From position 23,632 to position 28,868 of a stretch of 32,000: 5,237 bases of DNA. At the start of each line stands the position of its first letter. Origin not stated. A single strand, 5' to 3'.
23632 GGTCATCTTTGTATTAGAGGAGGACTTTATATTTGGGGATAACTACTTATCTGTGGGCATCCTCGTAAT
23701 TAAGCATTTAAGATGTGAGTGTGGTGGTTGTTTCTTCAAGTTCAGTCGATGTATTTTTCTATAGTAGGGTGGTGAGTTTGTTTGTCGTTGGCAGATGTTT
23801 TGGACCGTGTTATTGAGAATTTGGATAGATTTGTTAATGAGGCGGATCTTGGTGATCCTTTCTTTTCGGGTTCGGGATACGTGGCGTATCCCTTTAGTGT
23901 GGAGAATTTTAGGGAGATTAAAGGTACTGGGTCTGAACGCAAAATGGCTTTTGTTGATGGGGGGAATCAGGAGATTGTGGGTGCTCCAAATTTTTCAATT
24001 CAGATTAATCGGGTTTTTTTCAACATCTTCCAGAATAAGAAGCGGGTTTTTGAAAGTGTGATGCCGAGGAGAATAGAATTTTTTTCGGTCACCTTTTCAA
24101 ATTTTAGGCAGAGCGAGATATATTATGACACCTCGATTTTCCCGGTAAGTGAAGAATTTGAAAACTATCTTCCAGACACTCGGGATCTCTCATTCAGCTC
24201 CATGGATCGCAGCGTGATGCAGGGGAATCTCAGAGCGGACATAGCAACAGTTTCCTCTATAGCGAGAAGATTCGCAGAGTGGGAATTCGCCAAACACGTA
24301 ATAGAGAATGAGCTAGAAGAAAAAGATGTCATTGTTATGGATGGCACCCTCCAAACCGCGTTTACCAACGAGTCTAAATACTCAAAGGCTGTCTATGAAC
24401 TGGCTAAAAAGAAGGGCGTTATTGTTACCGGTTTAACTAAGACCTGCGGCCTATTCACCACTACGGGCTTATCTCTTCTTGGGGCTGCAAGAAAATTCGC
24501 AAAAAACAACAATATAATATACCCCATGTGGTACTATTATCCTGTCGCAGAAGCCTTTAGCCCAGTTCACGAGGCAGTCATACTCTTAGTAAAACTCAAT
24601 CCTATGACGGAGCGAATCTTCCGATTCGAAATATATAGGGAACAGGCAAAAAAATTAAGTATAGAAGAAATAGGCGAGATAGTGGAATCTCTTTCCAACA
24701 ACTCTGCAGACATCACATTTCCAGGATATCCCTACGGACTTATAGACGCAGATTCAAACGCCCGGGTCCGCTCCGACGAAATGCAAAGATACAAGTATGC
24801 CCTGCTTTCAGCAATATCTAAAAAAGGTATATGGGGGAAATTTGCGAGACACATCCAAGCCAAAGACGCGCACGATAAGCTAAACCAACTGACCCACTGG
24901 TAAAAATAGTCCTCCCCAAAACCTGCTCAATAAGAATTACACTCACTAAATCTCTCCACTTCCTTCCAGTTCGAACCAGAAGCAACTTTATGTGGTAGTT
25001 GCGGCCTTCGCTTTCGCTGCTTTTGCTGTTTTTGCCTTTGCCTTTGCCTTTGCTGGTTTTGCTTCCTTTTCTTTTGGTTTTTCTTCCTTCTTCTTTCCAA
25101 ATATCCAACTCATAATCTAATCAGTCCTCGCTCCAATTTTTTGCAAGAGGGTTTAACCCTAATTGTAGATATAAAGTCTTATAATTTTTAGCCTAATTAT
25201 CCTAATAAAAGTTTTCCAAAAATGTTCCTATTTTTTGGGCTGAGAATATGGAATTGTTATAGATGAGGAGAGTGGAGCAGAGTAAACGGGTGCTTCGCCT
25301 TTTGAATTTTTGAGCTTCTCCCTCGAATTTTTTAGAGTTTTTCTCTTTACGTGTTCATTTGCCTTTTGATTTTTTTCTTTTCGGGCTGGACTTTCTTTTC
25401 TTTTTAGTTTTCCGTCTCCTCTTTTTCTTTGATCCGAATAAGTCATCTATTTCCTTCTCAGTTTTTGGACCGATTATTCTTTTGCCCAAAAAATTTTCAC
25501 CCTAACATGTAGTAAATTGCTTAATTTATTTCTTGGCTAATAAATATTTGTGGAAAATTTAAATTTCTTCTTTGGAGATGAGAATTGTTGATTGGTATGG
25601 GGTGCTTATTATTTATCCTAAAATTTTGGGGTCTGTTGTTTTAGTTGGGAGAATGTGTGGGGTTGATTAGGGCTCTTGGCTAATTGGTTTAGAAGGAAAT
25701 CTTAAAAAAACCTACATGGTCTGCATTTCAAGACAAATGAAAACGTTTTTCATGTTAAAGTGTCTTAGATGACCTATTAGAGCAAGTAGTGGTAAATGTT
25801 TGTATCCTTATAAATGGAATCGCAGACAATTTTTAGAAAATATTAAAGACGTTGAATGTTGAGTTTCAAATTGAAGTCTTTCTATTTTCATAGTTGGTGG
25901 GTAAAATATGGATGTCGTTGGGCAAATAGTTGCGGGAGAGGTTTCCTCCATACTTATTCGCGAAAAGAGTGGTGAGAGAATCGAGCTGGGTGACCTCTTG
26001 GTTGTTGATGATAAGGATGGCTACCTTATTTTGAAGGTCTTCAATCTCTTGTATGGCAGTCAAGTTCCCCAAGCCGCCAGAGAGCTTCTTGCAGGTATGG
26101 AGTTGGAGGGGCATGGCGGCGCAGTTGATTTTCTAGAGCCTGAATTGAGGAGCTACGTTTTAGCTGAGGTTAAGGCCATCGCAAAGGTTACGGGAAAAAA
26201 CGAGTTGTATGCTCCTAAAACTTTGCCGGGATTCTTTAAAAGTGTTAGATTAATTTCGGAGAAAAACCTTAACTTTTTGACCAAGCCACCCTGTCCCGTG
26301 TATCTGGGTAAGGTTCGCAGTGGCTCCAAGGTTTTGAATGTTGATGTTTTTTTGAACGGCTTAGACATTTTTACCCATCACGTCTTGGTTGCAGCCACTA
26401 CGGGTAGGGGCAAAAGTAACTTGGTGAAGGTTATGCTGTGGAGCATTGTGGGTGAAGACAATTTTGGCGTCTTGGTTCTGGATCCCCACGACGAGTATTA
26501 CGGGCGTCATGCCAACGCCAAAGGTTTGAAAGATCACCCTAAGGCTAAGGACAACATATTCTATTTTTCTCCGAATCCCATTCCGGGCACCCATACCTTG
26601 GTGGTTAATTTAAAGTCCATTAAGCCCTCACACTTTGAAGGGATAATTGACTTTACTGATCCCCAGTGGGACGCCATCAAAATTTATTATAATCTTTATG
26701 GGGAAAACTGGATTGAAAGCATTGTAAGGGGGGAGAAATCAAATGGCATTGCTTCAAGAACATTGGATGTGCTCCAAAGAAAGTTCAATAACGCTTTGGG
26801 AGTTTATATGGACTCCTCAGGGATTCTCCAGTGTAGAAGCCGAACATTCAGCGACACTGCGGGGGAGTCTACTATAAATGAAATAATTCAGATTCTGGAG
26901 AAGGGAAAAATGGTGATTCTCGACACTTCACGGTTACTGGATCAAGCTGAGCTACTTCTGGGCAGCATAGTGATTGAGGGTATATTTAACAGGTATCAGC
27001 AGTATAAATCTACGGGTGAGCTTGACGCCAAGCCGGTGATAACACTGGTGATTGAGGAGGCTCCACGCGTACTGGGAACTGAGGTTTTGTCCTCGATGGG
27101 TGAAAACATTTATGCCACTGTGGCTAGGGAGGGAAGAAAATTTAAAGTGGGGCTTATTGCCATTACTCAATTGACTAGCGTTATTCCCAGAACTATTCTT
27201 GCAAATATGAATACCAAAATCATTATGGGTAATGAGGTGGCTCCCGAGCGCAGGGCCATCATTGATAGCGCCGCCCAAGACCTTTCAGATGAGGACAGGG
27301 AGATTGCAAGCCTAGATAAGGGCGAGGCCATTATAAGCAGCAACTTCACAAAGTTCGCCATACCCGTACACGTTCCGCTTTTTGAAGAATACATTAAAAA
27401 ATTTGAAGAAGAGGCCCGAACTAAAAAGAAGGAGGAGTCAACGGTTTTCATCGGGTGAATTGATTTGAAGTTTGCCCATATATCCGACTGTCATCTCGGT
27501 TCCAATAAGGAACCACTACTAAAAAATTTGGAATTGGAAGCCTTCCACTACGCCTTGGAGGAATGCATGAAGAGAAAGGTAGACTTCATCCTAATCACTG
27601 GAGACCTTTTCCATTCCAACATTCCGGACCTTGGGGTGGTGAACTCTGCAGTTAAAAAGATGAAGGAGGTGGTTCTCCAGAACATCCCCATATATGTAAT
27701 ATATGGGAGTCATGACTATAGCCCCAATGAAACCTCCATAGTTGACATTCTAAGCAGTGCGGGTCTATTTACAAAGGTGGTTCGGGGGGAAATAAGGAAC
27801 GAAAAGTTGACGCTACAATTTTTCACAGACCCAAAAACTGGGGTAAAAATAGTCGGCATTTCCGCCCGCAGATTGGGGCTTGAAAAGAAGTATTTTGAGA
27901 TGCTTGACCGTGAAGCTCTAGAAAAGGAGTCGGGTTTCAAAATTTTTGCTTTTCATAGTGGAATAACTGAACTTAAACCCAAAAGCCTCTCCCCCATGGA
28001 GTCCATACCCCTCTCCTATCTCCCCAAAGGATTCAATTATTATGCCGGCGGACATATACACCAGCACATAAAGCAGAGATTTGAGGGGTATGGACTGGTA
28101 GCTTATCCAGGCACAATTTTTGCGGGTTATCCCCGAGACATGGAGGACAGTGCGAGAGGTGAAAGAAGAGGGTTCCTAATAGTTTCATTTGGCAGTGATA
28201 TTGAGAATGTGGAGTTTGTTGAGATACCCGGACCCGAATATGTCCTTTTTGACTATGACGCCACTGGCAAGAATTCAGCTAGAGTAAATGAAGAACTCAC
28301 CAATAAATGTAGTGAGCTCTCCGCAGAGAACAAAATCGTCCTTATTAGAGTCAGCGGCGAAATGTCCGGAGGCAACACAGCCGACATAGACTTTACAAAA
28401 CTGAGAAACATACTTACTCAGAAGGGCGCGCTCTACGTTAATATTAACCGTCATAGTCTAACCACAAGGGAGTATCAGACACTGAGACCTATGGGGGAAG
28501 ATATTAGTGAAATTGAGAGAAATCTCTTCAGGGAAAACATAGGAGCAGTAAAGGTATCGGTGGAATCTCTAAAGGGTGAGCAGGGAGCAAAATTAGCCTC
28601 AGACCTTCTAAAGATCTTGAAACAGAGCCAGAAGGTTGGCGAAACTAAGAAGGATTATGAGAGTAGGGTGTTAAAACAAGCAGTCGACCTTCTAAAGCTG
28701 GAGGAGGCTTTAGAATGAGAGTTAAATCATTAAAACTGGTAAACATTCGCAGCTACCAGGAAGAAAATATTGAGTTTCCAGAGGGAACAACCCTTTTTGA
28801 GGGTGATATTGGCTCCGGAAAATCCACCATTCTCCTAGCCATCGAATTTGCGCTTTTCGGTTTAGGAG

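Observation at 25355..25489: Hidden protamine-like microprotein inside the DNA-break-repair cluster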

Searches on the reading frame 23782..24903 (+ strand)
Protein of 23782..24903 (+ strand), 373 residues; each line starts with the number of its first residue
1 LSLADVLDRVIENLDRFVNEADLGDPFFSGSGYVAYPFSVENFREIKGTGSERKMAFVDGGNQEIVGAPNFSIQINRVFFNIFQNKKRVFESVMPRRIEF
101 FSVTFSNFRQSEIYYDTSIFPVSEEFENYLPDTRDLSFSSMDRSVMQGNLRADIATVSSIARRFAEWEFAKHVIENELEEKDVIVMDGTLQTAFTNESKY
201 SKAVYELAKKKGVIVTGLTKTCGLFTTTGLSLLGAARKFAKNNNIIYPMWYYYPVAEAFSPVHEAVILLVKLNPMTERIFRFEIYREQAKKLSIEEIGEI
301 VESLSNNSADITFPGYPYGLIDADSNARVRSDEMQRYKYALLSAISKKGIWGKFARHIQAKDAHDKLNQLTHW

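Call 16: search_protein_families(library=pfam, proteins=[window:23782-24903:+], max_evalue=0.1)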
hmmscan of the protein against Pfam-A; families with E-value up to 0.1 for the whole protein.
window:23782-24903:+ (373 aa): 1 family
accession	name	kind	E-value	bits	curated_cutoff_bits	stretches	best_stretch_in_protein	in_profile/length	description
PF09376.16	NurA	-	1.5e-10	41.5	21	1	54-329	2-254/254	NurA domain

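Call 49: find_homologous_proteins(query=window:23782-24903:+, max_evalue=1e-10)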
Query window:23782-24903:+ (373 aa): 857 proteins with E <= 1e-10 among 4798 candidates; the best 120 are listed. Only proteins of 205 to 653 residues were searched: fused or split forms outside these lengths cannot appear, so this answer is no evidence that the protein stands alone or is whole; lengths 'longer' or 'shorter' looks for them.
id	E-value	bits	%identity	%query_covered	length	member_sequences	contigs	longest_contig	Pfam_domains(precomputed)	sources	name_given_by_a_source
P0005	1.5e-245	832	100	100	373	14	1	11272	PF09376.17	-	-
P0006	2.4e-217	739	88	100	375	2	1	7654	PF09376.17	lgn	-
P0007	1.9e-212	723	85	99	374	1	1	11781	PF09376.17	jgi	jgi:hypothetical protein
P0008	1.0e-209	714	84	99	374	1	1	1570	PF09376.17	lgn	-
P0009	1.0e-209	714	84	99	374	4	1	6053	PF09376.17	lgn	-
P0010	1.5e-209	714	84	99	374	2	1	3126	PF09376.17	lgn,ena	-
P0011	1.3e-208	711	84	99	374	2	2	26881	PF09376.17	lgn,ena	-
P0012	1.7e-207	707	83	99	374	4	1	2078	PF09376.17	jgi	jgi:hypothetical protein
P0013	3.0e-207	706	84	99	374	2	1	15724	PF09376.17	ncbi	-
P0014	9.7e-207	704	83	99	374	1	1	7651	PF09376.17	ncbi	ncbi:MAG: DNA double-strand break repair nuclease NurA [Candidatus Jordarchaeaceae archaeon]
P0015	2.1e-206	703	82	100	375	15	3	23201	PF09376.17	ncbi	ncbi:MAG: DNA double-strand break repair nuclease NurA [Candidatus Freyarchaeota archaeon]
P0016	6.5e-142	491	58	98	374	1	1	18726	PF09376.17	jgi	jgi:hypothetical protein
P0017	4.9e-141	488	60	98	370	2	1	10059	PF09376.17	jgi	jgi:hypothetical protein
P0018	7.0e-141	488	59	99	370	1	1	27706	PF09376.17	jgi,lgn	-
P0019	1.2e-140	487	57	99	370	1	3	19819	PF09376.17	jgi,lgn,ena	jgi:hypothetical protein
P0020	1.6e-140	487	59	97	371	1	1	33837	PF09376.17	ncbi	-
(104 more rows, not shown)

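Call 50: find_encoding_contigs(protein=P0006, flank=3000, max_places=2)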
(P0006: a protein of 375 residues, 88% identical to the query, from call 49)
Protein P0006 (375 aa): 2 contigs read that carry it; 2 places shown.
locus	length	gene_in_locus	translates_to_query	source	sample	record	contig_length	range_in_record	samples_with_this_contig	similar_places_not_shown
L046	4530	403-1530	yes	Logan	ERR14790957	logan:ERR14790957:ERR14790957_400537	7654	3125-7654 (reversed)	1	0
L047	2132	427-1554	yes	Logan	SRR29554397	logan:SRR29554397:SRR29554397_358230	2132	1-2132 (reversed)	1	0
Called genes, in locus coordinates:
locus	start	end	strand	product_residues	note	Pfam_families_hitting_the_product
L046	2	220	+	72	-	?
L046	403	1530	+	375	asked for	PF09376:NurA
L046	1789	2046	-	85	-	-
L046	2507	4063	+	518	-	PF01935:DUF87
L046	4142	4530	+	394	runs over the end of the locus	PF00149:Metallophos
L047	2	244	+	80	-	?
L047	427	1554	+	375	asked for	PF09376:NurA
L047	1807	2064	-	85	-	-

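Call 51: find_encoding_contigs(protein=P0007, flank=3000, max_places=2)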
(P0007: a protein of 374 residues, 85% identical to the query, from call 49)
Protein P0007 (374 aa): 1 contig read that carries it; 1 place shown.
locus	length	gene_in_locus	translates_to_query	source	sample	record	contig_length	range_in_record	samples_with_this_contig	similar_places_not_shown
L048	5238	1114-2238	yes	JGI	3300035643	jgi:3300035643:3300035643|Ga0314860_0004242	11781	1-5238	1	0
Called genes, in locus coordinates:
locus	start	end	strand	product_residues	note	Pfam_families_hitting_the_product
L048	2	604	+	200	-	?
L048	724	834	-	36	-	-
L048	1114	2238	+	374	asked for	PF09376:NurA (weak)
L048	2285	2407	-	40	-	-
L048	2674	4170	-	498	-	-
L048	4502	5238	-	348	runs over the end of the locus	-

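Call 52: find_encoding_contigs(protein=P0011, flank=3000, max_places=2)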
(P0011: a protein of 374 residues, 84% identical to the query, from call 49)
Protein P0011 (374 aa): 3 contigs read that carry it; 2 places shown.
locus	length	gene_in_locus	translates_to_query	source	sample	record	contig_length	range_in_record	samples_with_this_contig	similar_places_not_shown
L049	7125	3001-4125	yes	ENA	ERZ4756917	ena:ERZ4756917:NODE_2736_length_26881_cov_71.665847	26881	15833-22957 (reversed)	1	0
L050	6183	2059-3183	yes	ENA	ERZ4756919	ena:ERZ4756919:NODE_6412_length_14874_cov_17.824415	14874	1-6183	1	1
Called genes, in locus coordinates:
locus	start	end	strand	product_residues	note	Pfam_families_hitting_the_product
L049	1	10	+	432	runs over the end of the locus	PF01546:Peptidase_M20, PF07687:M20_dimer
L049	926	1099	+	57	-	-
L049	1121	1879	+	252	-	-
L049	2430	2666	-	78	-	-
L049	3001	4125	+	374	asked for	PF09376:NurA (weak)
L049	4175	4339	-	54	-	-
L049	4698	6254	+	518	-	PF01935:DUF87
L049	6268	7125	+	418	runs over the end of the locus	PF00149:Metallophos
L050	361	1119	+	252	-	-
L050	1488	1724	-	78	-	-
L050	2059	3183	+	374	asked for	PF09376:NurA (weak)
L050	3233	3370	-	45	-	-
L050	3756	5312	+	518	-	PF01935:DUF87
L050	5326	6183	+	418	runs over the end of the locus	PF00149:Metallophos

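Call 53: find_encoding_contigs(protein=P0016, flank=3000, max_places=2)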
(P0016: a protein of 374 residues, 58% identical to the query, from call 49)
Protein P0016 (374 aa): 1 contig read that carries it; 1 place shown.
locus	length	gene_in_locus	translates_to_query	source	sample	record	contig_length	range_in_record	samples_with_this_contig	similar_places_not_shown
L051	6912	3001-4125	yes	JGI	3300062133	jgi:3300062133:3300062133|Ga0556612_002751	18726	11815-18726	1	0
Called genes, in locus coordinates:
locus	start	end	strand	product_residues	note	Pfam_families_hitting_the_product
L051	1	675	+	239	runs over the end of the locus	-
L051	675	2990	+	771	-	-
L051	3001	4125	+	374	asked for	PF09376:NurA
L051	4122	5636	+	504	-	PF01935:DUF87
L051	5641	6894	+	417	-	PF00149:Metallophos, PF12850:Metallophos_2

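Call 54: find_encoding_contigs(protein=P0020, flank=3000, max_places=2)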
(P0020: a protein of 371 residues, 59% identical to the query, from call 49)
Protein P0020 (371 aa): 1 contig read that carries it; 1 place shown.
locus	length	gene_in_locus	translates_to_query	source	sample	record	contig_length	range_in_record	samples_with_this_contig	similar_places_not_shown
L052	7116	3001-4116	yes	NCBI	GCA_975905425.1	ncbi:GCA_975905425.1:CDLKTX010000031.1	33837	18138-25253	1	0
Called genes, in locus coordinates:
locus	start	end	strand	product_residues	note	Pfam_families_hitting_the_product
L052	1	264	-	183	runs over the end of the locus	PF08003:Methyltransf_9 (weak), PF13489:Methyltransf_23, PF13847:Methyltransf_31, PF08241:Methyltransf_11, PF08242:Methyltransf_12, PF13649:Methyltransf_25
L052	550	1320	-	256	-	PF21003:NucS_N, PF01939:NucS_C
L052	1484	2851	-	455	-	PF12706:Lactamase_B_2, PF07521:RMMBL (weak)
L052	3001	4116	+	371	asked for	PF09376:NurA (weak)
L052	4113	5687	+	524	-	PF01935:DUF87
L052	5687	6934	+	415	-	PF00149:Metallophos, PF12850:Metallophos_2 (weak)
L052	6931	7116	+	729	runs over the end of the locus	PF13476:AAA_23 (faint), PF02463:SMC_N, PF04423:Rad50_zn_hook (weak)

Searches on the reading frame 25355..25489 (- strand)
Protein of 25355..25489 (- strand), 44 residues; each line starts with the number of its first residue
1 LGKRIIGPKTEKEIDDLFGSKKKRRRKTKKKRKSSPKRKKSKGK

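Call 15: find_homologous_proteins(query=window:25355-25489:-, max_evalue=1)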
Query window:25355-25489:-: 4 candidates shared short words with the query, none scored E <= 1. Only proteins of 24 to 77 residues were searched: fused or split forms outside these lengths cannot appear, so this answer is no evidence that the protein stands alone or is whole; lengths 'longer' or 'shorter' looks for them.

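Call 16: search_protein_families(library=pfam, proteins=[window:25355-25489:-], max_evalue=0.1)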
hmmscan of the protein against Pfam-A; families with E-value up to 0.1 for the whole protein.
window:25355-25489:- (44 aa): 0 families

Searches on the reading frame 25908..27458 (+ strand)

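Call 16: search_protein_families(library=pfam, proteins=[window:25908-27458:+], max_evalue=0.1)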
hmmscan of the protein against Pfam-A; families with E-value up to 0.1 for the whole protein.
window:25908-27458:+ (516 aa): 4 families
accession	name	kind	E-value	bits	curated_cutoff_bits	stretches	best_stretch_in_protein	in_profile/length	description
PF01935.23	DUF87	-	2.2e-26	93.7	23.2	1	132-354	2-215/220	Helicase HerA, central domain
PF01580.24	FtsK_SpoIIIE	-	0.0012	18.8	24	1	128-181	17-64/221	FtsK/SpoIIIE family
PF12846.13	AAA_10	-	0.007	15.9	27.5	0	395-497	255-360/362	AAA-like domain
PF04472.17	SepF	-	0.014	16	27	0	323-344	12-33/72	Cell division protein SepF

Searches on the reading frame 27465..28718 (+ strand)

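Call 16: search_protein_families(library=pfam, proteins=[window:27465-28718:+], max_evalue=0.1)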
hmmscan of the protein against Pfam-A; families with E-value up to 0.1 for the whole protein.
window:27465-28718:+ (417 aa): 3 families
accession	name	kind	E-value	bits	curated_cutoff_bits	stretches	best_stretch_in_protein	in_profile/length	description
PF00149.33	Metallophos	-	1e-13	52.6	21.5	1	1-200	1-190/191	Calcineurin-like phosphoesterase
PF12850.12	Metallophos_2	-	7.5e-07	29.7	27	1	1-220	1-137/154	Calcineurin-like phosphoesterase superfamily domain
PF16567.10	CagD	-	0.088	13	25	0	20-71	52-103/205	Pathogenicity island component CagD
